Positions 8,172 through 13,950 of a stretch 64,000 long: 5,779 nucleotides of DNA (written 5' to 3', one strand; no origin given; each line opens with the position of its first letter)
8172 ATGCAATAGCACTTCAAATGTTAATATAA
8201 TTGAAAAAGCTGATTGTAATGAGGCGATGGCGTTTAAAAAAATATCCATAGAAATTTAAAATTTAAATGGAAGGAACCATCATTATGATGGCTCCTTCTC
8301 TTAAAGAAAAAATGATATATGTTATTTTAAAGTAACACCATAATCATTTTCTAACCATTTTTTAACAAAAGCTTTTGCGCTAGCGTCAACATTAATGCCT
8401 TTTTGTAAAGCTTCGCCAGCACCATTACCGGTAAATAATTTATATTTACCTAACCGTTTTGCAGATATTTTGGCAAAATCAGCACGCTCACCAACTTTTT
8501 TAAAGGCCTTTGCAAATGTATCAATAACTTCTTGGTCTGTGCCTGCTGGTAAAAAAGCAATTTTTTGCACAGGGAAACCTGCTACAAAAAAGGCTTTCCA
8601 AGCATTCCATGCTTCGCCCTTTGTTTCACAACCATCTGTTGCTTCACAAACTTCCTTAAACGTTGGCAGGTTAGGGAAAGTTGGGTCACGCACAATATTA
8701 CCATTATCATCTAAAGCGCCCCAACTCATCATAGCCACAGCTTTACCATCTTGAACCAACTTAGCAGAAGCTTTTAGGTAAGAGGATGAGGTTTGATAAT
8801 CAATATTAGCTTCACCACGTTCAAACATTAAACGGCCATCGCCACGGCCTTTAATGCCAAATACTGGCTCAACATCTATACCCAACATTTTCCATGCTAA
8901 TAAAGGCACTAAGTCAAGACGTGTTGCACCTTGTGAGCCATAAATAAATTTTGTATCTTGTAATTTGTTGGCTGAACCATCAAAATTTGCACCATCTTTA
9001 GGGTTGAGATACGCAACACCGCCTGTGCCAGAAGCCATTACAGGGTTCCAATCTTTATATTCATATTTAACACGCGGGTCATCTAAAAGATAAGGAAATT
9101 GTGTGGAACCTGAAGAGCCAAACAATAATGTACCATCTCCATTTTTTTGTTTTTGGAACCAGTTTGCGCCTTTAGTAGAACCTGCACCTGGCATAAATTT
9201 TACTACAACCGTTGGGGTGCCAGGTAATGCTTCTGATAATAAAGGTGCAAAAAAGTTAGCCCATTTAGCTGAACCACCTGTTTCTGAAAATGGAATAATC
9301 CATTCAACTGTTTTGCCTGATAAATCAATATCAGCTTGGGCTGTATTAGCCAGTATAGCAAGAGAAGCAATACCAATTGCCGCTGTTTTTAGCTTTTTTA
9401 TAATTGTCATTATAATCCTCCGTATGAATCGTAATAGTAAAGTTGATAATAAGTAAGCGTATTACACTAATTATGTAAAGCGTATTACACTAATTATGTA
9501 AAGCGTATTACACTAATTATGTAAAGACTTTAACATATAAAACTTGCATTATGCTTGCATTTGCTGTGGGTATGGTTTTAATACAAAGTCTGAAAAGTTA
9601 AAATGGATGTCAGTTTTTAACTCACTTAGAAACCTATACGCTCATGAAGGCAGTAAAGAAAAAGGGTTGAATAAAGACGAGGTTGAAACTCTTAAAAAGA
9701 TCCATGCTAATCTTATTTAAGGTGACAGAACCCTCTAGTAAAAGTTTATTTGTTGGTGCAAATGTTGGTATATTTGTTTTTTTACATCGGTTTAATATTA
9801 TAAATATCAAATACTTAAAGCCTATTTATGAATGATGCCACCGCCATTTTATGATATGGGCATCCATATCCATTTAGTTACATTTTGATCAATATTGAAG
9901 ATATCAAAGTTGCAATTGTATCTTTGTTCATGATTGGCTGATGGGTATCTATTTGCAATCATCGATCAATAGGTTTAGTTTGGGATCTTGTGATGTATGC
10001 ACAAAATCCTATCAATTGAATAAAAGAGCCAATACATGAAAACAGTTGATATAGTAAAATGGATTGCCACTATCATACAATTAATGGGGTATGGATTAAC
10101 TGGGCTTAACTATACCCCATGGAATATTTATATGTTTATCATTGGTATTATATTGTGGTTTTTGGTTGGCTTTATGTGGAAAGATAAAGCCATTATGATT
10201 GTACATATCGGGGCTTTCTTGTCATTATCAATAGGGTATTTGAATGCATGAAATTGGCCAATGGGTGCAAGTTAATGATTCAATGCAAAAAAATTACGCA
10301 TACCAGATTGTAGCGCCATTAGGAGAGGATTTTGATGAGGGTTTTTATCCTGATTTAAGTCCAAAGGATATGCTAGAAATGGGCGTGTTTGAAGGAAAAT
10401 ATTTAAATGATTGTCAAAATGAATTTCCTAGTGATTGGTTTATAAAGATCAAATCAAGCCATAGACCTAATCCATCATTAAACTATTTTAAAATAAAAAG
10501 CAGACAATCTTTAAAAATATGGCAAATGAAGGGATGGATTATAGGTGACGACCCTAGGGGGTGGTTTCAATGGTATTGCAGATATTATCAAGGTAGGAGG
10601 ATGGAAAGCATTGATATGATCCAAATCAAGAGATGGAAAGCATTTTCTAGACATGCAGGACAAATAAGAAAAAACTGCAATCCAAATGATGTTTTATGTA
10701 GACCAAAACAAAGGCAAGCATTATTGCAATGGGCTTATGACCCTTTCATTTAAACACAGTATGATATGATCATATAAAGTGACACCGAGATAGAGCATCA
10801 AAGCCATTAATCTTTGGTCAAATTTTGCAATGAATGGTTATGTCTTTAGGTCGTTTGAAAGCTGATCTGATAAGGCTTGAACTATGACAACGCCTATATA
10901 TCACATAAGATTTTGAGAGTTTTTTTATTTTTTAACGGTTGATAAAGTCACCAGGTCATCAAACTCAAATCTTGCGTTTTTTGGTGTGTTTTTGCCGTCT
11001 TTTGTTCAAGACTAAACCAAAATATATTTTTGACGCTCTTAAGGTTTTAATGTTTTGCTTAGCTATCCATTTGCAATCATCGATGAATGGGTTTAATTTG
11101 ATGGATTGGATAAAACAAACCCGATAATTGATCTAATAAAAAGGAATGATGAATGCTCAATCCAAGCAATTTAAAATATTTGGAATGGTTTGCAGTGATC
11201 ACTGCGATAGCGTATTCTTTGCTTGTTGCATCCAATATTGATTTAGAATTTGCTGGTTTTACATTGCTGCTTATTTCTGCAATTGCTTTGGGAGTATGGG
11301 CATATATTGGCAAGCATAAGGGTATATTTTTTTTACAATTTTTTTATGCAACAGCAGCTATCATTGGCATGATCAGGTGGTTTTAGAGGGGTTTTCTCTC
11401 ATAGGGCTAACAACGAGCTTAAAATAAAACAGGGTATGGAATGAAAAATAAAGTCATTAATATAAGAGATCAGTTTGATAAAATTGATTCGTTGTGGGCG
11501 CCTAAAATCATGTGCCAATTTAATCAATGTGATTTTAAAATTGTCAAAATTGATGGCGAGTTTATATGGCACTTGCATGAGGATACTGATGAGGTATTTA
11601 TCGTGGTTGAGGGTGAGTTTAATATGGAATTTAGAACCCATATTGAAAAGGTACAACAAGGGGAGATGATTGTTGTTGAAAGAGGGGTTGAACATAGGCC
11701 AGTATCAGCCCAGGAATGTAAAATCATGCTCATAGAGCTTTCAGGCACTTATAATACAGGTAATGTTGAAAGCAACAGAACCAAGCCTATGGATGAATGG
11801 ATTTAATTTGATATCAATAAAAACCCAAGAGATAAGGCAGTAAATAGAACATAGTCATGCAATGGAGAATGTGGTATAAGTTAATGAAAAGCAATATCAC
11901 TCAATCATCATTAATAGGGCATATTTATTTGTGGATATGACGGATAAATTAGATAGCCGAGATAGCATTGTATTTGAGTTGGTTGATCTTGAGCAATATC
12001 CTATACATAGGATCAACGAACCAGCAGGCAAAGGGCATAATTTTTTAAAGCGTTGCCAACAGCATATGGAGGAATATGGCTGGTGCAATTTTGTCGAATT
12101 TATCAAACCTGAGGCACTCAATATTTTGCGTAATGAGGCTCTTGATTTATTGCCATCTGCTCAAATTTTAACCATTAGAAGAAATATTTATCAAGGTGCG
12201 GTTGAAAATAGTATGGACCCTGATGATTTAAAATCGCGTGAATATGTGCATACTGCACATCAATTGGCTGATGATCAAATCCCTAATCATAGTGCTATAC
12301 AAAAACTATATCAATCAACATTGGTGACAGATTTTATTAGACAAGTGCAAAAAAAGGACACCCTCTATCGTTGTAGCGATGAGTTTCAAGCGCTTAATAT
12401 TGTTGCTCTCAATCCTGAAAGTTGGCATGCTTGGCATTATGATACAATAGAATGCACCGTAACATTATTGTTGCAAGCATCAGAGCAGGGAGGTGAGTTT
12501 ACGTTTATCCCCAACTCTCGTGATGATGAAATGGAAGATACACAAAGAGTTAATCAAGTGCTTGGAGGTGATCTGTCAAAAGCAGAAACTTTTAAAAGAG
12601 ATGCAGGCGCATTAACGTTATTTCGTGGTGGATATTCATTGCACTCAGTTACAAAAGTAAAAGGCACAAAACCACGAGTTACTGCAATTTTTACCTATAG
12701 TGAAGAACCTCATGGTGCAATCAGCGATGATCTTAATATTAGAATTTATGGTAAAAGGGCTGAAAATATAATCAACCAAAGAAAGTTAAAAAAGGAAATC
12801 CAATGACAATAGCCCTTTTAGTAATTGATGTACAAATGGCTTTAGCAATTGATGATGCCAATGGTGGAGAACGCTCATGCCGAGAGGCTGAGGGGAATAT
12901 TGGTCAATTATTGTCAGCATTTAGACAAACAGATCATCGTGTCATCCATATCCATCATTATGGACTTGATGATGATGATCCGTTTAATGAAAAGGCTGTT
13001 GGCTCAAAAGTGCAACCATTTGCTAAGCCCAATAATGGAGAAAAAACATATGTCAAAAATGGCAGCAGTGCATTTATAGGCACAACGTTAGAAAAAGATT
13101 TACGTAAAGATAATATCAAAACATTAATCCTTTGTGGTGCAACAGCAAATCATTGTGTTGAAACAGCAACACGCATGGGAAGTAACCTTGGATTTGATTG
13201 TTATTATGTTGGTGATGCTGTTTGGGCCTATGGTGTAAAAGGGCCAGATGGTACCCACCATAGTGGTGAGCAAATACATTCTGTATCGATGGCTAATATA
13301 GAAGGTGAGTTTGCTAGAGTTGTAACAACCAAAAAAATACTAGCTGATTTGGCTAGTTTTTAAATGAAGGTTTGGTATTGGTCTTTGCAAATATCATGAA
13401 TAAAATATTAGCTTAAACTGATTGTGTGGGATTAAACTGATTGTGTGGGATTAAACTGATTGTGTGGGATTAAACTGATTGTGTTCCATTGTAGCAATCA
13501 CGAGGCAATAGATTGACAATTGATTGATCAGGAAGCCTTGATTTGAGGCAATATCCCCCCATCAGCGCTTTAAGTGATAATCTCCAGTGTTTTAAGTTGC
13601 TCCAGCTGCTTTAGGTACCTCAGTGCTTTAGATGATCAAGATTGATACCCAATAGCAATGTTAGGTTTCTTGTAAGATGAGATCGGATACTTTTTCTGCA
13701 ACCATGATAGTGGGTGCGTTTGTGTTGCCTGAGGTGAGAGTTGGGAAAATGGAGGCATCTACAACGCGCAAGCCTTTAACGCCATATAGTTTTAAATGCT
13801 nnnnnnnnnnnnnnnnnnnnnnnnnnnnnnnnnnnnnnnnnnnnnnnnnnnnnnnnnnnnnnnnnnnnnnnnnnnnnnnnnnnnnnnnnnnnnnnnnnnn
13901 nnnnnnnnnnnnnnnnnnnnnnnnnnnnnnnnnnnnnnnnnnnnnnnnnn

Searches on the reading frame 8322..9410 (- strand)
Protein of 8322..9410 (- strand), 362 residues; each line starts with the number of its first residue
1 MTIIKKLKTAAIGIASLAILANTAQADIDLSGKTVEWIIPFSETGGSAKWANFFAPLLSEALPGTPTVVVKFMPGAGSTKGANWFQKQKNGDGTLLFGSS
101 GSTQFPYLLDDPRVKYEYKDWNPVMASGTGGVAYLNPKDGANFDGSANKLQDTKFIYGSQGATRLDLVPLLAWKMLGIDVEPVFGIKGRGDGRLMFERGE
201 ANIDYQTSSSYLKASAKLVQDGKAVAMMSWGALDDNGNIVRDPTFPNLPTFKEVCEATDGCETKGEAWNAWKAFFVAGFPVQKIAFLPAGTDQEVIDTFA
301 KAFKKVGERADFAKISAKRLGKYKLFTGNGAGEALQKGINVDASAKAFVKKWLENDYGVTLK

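Call 3: search_protein_families(library=pfam, proteins=[window:8322-9410:-], max_evalue=0.1)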
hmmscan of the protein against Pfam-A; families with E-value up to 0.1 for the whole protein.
window:8322-9410:- (362 aa): 1 family
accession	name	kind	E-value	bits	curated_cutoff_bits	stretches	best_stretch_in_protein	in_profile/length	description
PF03401.19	TctC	-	0.00038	20.5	27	1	67-315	16-238/274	Tripartite tricarboxylate transporter family receptor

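Call 4: search_protein_families(library=ncbifam, proteins=[window:8322-9410:-], max_evalue=0.1)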
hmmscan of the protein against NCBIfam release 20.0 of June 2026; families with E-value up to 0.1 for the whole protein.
window:8322-9410:- (362 aa): 0 families

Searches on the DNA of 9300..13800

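Call 7: search_rna_families(source=window, start=9300, end=13800, threshold=evalue, max_evalue=1, show_alignments=3)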
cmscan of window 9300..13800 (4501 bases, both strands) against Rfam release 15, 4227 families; matches with E-value up to 1: 0.
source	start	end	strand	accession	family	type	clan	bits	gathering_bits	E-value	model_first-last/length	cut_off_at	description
